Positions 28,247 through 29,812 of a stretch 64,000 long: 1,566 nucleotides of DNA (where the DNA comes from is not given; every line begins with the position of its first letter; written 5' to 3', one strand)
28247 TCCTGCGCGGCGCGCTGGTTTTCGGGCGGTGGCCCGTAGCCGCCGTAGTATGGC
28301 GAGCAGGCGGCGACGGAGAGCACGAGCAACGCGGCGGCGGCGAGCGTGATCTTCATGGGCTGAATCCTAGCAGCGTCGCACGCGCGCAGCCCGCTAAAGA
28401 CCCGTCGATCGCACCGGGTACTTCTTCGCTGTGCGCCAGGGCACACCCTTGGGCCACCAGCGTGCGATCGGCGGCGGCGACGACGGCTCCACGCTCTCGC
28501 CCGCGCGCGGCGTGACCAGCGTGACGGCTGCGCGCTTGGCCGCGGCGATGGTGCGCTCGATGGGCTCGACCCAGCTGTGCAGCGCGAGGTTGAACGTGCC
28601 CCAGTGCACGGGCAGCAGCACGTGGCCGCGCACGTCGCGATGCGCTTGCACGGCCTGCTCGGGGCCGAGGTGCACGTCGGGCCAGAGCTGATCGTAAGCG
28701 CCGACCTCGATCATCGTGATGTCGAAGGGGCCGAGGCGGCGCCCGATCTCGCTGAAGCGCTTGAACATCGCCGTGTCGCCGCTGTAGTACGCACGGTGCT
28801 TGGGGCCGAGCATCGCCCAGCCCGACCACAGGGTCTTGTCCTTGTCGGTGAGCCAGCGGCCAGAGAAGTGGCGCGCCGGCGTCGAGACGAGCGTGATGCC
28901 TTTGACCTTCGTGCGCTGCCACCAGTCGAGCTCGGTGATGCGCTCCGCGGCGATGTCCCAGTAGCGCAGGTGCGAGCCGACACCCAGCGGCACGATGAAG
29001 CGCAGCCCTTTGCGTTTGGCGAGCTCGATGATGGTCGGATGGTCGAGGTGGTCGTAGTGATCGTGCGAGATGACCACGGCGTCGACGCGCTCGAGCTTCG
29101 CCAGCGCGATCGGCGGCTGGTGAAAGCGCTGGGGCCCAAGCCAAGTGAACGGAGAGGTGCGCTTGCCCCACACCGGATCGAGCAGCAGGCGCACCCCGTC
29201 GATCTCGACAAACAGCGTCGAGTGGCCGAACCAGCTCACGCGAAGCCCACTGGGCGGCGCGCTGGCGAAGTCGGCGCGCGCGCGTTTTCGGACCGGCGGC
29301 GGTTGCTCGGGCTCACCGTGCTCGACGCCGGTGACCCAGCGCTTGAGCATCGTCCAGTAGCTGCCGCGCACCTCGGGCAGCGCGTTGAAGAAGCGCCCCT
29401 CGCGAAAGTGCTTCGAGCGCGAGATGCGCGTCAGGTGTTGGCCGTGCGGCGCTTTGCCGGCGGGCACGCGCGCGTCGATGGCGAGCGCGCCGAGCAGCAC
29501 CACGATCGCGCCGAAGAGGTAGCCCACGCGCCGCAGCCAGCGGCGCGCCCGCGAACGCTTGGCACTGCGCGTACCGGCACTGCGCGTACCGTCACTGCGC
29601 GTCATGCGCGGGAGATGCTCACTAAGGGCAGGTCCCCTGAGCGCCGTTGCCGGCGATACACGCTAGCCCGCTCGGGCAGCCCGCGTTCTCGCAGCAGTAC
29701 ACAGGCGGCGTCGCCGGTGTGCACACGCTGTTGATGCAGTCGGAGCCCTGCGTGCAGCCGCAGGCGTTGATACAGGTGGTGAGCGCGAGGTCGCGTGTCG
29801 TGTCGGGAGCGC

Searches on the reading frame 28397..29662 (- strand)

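Call 42: search_protein_families(library=pfam, proteins=[window:28397-29662:-], max_evalue=0.0001)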
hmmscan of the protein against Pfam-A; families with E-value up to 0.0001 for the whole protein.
window:28397-29662:- (422 aa): 3 families
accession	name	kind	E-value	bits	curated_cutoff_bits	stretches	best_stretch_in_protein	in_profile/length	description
PF12706.13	Lactamase_B_2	-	1.8e-49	168.5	27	1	158-354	2-200/200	Beta-lactamase superfamily domain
PF13483.12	Lactamase_B_3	-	8.1e-16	58.8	24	1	141-353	1-160/160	Beta-lactamase superfamily domain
PF00753.33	Lactamase_B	-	1.7e-05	25.3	22.7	1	144-205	3-56/196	Metallo-beta-lactamase superfamily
